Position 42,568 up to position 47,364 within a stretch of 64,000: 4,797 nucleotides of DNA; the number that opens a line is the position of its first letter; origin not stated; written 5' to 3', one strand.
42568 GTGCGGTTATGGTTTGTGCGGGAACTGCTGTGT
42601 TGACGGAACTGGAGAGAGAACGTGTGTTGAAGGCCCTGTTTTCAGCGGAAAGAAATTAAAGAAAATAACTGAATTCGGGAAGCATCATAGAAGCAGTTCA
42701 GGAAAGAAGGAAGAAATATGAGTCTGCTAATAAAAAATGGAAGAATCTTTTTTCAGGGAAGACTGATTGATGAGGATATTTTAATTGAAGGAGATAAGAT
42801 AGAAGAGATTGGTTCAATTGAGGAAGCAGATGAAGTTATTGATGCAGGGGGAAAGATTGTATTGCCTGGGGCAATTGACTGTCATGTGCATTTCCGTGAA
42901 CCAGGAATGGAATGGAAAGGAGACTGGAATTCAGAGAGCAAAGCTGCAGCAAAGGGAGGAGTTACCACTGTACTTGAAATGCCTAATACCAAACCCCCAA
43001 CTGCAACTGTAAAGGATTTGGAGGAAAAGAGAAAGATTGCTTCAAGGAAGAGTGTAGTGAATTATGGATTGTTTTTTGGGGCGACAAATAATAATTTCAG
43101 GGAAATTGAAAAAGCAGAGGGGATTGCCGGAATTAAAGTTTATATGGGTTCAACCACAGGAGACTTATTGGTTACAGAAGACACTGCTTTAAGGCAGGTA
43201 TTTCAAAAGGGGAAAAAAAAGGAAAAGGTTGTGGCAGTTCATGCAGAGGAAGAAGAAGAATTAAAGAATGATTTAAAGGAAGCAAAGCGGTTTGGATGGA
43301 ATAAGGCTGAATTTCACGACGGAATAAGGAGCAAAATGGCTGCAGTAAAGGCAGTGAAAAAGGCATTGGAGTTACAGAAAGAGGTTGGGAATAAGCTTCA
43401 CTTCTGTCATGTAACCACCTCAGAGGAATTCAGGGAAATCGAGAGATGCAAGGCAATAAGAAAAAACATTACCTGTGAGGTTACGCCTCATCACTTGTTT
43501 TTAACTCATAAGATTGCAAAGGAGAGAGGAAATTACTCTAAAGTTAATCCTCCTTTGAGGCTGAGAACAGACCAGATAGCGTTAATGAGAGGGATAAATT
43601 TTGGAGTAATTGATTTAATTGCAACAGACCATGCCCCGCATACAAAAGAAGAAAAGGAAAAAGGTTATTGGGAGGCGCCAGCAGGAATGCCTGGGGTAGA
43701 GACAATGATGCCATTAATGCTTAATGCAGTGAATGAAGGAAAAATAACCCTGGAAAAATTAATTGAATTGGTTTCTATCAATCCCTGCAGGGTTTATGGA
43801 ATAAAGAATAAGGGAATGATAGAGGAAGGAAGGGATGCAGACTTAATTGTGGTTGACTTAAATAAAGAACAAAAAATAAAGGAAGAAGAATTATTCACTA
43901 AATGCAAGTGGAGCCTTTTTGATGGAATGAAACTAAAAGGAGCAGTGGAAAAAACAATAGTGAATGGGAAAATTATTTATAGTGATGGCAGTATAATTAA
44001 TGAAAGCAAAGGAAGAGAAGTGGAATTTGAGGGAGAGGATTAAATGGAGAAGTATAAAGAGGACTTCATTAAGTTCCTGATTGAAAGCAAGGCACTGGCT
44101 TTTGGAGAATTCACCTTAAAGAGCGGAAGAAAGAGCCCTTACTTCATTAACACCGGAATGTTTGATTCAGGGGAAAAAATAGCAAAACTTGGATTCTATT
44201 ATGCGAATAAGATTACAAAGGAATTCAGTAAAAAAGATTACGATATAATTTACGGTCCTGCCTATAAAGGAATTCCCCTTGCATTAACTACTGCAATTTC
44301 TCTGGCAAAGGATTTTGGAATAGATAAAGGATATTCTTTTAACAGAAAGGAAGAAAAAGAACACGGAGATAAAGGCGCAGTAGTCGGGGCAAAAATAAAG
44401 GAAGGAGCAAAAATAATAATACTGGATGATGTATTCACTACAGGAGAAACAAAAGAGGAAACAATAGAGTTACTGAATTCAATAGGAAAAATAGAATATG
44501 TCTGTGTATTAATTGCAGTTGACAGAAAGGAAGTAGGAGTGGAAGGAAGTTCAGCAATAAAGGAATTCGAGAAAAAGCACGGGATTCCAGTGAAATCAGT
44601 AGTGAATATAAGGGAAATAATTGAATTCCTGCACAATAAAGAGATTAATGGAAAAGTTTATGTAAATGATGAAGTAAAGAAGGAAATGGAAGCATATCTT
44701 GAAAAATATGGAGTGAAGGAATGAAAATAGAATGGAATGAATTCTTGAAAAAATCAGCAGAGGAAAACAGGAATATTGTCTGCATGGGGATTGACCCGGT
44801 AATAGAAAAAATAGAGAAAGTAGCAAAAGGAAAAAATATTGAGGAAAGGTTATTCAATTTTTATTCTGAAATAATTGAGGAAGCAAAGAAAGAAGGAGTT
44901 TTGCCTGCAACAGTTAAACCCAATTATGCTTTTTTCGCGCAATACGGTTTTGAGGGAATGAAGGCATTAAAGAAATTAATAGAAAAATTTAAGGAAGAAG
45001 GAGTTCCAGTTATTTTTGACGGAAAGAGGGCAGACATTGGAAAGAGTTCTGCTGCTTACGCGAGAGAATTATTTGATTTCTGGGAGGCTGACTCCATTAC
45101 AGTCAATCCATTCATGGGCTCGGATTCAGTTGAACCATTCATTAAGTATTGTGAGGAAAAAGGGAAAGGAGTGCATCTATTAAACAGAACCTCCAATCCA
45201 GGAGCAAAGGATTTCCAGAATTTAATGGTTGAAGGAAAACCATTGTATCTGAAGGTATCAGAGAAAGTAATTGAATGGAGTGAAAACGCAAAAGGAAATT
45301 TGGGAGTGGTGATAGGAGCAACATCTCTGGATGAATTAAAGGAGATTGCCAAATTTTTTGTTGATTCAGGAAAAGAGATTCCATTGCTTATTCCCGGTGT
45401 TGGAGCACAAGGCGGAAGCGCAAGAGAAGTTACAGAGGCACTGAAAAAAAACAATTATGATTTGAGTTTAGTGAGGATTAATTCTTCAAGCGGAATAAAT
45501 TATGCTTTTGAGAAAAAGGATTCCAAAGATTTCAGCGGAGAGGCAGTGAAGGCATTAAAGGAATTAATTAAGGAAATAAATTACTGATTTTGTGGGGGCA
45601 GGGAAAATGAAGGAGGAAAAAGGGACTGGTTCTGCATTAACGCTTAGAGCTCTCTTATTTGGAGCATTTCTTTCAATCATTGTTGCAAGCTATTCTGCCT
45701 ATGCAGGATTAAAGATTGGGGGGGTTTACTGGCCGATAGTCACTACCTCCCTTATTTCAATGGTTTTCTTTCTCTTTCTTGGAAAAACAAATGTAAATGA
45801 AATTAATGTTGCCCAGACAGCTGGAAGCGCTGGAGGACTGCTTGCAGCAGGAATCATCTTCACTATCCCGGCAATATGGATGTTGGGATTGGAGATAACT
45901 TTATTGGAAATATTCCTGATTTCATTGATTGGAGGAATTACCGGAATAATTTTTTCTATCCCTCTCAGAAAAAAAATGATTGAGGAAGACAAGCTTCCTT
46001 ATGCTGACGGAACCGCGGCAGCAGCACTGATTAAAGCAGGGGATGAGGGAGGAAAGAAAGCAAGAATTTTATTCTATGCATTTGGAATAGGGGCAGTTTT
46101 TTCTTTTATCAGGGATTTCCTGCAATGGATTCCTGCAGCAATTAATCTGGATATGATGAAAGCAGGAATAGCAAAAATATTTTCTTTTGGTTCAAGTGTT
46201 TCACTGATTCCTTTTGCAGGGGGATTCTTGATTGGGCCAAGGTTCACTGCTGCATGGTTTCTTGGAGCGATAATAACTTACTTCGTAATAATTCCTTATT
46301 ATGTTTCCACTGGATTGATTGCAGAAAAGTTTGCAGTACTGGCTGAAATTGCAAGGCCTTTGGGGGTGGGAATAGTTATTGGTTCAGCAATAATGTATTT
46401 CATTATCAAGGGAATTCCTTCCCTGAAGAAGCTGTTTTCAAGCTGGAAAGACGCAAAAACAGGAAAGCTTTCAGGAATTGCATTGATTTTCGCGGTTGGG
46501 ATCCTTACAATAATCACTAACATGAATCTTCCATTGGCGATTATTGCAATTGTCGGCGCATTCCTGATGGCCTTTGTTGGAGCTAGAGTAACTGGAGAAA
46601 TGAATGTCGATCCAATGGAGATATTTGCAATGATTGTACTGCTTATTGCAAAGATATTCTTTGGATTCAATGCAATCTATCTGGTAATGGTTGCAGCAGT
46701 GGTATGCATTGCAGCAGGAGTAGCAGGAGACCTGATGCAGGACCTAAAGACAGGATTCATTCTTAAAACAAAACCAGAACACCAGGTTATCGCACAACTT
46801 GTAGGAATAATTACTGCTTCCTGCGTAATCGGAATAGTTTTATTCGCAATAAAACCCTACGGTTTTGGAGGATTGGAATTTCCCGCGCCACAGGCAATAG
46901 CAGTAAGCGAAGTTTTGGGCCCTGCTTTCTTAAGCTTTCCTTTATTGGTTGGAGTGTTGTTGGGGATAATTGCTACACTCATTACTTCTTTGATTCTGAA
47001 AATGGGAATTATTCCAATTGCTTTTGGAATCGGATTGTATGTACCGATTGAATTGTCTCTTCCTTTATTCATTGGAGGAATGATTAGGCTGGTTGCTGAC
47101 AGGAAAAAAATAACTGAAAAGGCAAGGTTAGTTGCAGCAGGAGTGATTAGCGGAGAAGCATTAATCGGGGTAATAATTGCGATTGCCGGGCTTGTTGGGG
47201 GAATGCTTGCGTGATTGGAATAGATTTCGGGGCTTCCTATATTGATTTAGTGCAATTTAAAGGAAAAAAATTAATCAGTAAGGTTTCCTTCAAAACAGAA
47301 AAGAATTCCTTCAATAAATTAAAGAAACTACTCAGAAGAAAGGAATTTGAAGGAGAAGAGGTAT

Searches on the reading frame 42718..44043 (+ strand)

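Call 27: search_protein_families(library=pfam, proteins=[window:42718-44043:+], max_evalue=0.00001)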
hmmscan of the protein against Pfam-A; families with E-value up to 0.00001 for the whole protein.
window:42718-44043:+ (441 aa): 2 families
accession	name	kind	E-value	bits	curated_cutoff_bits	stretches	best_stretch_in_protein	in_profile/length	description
PF01979.26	Amidohydro_1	-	2e-35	123.1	25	1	47-420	1-345/345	Amidohydrolase family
PF07969.17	Amidohydro_3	-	1.3e-18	68.2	29.7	2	182-421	264-472/472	Amidohydrolase family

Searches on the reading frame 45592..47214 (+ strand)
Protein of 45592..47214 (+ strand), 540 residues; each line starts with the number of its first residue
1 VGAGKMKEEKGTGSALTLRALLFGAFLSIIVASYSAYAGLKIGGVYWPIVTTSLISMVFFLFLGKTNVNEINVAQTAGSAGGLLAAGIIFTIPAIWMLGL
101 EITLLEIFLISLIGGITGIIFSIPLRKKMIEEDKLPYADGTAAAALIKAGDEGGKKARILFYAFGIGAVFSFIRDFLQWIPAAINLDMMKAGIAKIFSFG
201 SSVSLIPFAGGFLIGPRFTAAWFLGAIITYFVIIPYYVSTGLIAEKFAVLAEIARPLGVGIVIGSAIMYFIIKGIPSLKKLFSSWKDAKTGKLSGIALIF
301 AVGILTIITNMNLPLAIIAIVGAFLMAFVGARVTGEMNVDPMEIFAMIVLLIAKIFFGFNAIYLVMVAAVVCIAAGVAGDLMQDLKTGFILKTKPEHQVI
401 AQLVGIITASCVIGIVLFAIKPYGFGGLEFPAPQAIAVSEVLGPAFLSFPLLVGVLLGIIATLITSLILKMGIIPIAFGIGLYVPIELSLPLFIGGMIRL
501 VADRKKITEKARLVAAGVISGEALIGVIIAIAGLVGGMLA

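Call 27: search_protein_families(library=pfam, proteins=[window:45592-47214:+], max_evalue=0.00001)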
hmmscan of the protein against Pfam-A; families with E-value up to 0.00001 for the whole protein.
window:45592-47214:+ (540 aa): 1 family
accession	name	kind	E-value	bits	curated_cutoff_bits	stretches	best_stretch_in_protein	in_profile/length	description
PF03169.20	OPT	-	5.4e-63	214.1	25.8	1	16-532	2-622/623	OPT oligopeptide transporter protein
